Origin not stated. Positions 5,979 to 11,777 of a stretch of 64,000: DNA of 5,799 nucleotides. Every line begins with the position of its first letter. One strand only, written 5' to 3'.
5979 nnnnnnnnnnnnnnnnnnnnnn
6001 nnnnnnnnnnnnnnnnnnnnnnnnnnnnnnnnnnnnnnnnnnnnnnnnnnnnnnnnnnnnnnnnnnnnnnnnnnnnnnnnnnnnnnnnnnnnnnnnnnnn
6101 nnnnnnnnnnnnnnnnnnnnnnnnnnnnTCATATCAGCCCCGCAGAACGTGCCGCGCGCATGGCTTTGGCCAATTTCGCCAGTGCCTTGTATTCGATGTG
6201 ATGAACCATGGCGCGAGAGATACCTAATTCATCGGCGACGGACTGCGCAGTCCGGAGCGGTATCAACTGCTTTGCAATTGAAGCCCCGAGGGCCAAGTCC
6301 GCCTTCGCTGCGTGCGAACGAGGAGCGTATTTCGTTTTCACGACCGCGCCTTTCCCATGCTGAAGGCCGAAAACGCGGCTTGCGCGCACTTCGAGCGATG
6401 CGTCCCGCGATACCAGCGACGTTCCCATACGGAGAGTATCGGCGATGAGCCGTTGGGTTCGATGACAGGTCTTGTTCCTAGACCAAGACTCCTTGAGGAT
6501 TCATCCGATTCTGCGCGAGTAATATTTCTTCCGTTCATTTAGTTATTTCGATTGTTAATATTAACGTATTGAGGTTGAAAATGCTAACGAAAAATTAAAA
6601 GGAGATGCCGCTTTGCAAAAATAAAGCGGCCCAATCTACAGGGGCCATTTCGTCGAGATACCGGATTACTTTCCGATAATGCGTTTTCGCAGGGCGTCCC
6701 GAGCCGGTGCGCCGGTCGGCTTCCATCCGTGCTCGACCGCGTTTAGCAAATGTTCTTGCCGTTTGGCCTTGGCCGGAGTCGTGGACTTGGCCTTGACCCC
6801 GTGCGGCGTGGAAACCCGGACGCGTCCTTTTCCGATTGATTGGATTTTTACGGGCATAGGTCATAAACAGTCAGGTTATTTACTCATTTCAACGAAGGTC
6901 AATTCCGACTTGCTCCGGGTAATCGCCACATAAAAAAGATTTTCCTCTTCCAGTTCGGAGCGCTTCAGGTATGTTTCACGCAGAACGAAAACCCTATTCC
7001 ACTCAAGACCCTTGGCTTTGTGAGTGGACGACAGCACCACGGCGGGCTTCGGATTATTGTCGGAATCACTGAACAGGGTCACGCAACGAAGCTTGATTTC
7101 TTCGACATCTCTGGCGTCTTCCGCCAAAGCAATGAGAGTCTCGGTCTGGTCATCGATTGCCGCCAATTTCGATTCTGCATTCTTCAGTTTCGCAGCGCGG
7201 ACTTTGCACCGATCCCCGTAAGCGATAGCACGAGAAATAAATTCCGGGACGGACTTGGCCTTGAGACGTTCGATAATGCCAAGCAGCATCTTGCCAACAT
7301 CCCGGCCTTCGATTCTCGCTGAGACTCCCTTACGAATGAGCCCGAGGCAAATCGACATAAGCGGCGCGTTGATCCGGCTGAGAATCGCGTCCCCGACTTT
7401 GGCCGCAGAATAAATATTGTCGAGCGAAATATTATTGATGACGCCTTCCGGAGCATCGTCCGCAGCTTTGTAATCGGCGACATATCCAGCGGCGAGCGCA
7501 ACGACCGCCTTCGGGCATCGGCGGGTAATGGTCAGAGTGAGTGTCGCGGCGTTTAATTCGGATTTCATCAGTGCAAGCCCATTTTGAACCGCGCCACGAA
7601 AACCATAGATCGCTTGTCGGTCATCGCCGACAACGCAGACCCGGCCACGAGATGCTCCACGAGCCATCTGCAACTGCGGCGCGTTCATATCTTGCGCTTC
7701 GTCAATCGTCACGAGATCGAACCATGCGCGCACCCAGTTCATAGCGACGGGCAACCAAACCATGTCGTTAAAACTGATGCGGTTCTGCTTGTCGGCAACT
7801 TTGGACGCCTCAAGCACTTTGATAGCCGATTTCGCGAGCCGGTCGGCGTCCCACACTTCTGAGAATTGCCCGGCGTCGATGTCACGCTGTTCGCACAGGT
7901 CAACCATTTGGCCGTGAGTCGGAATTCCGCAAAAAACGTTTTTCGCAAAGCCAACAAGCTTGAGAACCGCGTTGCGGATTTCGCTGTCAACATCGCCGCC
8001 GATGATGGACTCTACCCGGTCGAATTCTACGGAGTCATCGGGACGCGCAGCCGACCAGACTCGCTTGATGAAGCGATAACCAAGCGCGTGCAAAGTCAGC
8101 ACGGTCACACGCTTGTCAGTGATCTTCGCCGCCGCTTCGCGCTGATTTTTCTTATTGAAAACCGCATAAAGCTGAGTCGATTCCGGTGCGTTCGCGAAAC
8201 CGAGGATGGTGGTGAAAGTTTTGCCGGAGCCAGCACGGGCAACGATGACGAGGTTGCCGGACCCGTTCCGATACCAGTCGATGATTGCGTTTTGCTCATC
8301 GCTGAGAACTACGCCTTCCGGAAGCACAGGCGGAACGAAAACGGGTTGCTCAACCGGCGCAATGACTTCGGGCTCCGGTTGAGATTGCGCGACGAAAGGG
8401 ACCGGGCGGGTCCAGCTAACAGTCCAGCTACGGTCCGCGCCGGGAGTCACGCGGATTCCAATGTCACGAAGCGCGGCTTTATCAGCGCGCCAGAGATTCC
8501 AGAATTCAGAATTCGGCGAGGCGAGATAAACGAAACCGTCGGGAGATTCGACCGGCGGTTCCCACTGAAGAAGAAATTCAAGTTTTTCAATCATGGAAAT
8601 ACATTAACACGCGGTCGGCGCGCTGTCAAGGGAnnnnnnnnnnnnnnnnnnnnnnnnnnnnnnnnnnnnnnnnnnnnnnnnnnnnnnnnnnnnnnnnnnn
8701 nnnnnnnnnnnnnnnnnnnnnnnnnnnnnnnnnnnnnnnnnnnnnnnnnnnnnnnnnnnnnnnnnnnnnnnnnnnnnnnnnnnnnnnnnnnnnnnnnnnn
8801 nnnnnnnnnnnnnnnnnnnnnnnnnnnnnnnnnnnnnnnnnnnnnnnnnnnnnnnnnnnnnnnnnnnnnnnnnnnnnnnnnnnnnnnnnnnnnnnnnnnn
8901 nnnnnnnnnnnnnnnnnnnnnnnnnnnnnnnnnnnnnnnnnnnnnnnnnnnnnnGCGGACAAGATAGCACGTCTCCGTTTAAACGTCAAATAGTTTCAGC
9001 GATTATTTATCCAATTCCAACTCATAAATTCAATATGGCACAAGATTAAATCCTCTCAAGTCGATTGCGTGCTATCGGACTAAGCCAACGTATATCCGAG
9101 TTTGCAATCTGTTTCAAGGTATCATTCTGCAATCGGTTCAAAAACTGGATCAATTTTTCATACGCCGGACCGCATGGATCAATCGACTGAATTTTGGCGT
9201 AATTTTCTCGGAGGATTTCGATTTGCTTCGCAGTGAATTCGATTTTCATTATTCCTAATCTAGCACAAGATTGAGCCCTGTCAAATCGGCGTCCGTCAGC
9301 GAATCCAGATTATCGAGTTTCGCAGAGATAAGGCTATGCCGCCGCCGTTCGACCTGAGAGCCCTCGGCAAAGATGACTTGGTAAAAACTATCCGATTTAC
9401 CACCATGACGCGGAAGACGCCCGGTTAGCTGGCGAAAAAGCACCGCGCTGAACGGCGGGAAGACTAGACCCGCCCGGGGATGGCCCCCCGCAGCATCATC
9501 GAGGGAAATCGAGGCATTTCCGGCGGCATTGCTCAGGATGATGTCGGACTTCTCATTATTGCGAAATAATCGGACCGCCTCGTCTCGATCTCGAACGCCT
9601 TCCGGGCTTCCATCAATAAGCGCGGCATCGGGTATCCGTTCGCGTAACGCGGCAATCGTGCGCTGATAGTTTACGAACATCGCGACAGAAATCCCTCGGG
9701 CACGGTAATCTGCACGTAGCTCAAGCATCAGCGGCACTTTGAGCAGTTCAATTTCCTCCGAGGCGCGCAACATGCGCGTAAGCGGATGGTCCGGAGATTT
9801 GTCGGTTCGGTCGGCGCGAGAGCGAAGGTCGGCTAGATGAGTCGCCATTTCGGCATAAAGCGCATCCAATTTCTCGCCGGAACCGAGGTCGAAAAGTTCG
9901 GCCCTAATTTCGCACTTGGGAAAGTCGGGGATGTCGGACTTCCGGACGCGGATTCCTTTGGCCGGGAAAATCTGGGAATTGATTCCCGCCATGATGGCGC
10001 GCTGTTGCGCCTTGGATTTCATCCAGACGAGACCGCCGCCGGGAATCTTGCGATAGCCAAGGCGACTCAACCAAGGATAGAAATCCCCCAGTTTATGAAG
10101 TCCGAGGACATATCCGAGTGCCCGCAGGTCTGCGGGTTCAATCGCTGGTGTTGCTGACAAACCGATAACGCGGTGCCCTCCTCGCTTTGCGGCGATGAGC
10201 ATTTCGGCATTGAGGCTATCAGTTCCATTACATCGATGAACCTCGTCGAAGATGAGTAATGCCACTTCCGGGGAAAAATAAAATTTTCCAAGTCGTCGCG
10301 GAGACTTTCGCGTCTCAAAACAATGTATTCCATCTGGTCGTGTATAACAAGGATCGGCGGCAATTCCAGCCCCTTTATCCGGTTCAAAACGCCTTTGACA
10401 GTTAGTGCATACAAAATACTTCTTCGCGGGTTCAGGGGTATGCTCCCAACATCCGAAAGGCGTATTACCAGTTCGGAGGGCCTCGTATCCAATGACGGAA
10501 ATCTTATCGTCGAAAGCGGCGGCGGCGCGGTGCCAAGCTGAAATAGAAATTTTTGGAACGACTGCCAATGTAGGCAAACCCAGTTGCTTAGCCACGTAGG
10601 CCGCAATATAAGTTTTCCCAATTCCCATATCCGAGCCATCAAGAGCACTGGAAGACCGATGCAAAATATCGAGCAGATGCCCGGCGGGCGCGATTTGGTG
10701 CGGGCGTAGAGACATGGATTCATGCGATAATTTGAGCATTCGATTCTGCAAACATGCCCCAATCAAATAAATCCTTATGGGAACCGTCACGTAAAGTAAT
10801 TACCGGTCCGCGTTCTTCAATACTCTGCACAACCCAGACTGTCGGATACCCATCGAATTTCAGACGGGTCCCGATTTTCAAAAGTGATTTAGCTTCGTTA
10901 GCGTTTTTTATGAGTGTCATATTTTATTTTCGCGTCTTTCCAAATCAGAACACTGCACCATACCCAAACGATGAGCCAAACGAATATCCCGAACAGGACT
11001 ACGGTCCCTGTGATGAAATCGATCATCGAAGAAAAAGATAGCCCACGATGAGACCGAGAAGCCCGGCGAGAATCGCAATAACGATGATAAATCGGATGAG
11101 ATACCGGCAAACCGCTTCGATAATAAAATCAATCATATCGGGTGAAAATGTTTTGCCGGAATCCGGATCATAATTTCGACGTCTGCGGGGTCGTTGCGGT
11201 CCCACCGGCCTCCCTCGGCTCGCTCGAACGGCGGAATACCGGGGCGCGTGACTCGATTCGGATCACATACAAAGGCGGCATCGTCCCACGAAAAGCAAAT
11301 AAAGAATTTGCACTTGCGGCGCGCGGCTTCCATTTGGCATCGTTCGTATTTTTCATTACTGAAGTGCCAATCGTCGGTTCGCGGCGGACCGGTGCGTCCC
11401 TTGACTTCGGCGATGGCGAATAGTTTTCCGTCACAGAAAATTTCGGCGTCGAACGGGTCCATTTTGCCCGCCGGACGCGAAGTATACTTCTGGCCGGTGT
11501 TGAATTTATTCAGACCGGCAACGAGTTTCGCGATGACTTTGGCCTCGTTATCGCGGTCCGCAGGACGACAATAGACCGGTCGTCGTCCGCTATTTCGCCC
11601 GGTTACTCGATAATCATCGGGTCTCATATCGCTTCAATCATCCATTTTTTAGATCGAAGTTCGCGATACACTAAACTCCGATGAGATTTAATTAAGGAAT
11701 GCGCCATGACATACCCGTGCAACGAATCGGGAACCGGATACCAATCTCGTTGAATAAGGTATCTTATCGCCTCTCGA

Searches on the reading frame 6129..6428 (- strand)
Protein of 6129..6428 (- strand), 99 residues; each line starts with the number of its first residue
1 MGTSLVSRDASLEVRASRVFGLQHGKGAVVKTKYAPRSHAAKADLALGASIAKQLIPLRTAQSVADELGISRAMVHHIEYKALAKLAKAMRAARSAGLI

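Call 6: search_protein_families(library=pfam, proteins=[window:6129-6428:-], max_evalue=0.01)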
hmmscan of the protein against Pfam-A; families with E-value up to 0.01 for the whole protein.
window:6129-6428:- (99 aa): 1 family
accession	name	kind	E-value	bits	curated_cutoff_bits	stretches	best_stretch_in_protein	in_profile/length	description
PF04545.22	Sigma70_r4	-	9.8e-05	22.2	24.1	1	59-87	21-49/50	Sigma-70, region 4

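Call 27: search_protein_families(library=pfam, proteins=[window:6129-6428:-], max_evalue=1)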
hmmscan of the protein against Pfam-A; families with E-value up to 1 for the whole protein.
window:6129-6428:- (99 aa): 3 families
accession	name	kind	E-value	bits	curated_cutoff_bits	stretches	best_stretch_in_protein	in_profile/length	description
PF04545.22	Sigma70_r4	-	9.8e-05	22.2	24.1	1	59-87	21-49/50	Sigma-70, region 4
PF08222.17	HTH_CodY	-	0.045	13.8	27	1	60-89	6-31/61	CodY helix-turn-helix domain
PF16509.11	KORA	-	0.16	12.6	26.7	1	55-91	27-63/84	TrfB plasmid transcriptional repressor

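Call 28: search_protein_families(library=ncbifam, proteins=[window:6129-6428:-], max_evalue=1)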
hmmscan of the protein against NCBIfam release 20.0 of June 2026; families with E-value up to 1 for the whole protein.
window:6129-6428:- (99 aa): 13 families
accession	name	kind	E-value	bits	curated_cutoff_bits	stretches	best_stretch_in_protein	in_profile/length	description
NF004471.0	PRK05803.1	subfamily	3.5e-05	23.2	252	1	59-93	197-231/235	RNA polymerase sporulation sigma factor SigK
TIGR02846.1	spore_sigmaK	equivalog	0.00064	19.3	298.65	1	58-90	194-226/227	RNA polymerase sporulation sigma factor SigK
TIGR02937.1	sigma70-ECF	superfamily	0.00066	19.3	42.9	1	60-90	135-165/165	sigma-70 family RNA polymerase sigma factor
NF005920.0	PRK07921.1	subfamily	0.0057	15.7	464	1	59-94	287-322/328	RNA polymerase sigma factor SigB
NF005693.0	PRK07500.1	equivalog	0.013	14.6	315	1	59-93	246-280/289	RNA polymerase factor sigma-32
NF006071.0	PRK08215.1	equivalog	0.015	14.9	372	1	57-90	224-257/258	RNA polymerase sporulation sigma factor SigG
TIGR02850.1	spore_sigG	equivalog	0.02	14.3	457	1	58-89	222-253/254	RNA polymerase sporulation sigma factor SigG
NF005143.0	PRK06596.1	subfamily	0.021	14.3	241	1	59-92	250-283/285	RNA polymerase factor sigma-32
TIGR02392.1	rpoH_proteo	equivalog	0.027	14.1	323.1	1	60-91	238-269/270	RNA polymerase sigma factor RpoH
TIGR02835.1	spore_sigmaE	equivalog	0.07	12.6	348.6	1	59-90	199-230/234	RNA polymerase sporulation sigma factor SigE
NF006158.0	PRK08301.1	equivalog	0.11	11.9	339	1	59-91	206-238/241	RNA polymerase sporulation sigma factor SigE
TIGR02980.1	SigBFG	subfamily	0.14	11.9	234.35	1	59-90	195-226/227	SigB/SigF/SigG family RNA polymerase sigma factor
NF004052.0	PRK05572.1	subfamily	0.16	11.4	311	1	59-90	219-250/252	SigF/SigG family RNA polymerase sporulation sigma factor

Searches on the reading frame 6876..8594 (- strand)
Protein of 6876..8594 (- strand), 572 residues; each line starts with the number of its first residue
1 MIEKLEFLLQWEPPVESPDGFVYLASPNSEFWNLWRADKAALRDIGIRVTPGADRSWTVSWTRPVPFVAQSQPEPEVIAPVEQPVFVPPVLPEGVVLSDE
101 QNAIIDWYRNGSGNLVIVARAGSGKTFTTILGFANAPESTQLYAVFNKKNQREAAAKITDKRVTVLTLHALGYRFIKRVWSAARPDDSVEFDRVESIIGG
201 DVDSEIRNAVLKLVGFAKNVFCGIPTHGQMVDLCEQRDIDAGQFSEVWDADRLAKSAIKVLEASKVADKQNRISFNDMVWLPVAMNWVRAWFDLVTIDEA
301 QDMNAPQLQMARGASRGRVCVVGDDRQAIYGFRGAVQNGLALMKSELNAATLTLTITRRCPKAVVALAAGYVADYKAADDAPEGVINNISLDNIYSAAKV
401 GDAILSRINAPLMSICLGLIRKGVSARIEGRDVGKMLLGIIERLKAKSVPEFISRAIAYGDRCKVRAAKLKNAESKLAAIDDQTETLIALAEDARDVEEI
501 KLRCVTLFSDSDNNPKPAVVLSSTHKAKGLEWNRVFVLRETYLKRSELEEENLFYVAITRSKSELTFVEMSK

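Call 18: search_protein_families(library=pfam, proteins=[window:6876-8594:-], max_evalue=0.01)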
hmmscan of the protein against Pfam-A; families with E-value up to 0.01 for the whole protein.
window:6876-8594:- (572 aa): 7 families
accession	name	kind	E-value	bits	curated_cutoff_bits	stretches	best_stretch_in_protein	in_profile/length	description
PF00580.27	UvrD-helicase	-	9.1e-19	68.6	23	1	110-345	11-268/271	UvrD/REP helicase N-terminal domain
PF13361.12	UvrD_C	-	1.8e-12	47.8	25.6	1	502-568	268-346/350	UvrD-like helicase C-terminal domain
PF13538.12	UvrD_C_2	-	7e-11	42.3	27.4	1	519-568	2-52/52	UvrD-like helicase C-terminal domain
PF13245.12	AAA_19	-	2.6e-07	31.3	25.1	1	112-333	11-134/134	AAA domain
PF01443.25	Viral_helicase1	-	2.6e-07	31.1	21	1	521-568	179-227/228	Viral superfamily 1 RNA helicase core domain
PF13604.12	AAA_30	-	4.6e-05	23.7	27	0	288-360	86-156/191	AAA domain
PF02562.22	PhoH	-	0.0047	16.9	27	0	294-349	122-177/205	PhoH-like protein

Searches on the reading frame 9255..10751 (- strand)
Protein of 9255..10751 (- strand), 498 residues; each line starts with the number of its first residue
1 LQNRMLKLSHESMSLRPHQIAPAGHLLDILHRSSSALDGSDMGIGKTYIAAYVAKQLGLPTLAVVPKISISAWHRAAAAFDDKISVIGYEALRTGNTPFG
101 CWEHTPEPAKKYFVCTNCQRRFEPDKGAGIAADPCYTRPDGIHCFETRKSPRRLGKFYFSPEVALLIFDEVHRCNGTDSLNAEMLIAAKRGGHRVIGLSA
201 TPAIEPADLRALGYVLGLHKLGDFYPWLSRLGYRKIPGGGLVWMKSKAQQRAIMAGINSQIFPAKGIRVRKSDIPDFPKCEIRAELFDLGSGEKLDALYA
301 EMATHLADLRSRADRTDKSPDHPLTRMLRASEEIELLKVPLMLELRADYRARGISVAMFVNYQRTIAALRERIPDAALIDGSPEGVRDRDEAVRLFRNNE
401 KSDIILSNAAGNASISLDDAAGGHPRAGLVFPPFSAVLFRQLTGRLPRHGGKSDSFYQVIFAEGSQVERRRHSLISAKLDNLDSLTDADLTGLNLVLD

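Call 18: search_protein_families(library=pfam, proteins=[window:9255-10751:-], max_evalue=0.01)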
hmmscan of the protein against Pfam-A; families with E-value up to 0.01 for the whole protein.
window:9255-10751:- (498 aa): 3 families
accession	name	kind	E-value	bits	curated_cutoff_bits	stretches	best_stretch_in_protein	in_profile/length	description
PF04851.21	ResIII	-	1.8e-05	25.2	22.5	1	13-203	2-163/164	Type III restriction enzyme, res subunit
PF00270.35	DEAD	-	0.0037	17.4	26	0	162-206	117-164/167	DEAD/DEAH box helicase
PF00176.29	SNF2-rel_dom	-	0.0072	15.9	24.9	0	34-227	18-189/290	SNF2-related domain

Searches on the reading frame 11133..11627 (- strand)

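Call 18: search_protein_families(library=pfam, proteins=[window:11133-11627:-], max_evalue=0.01)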
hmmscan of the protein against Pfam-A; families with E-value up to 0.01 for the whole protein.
window:11133-11627:- (164 aa): 1 family
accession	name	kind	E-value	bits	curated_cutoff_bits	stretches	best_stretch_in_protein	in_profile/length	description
PF24579.1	PDDEXK_14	-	1.6e-12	48.3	25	1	15-163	2-139/140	Phage putative PDDEXK endonuclease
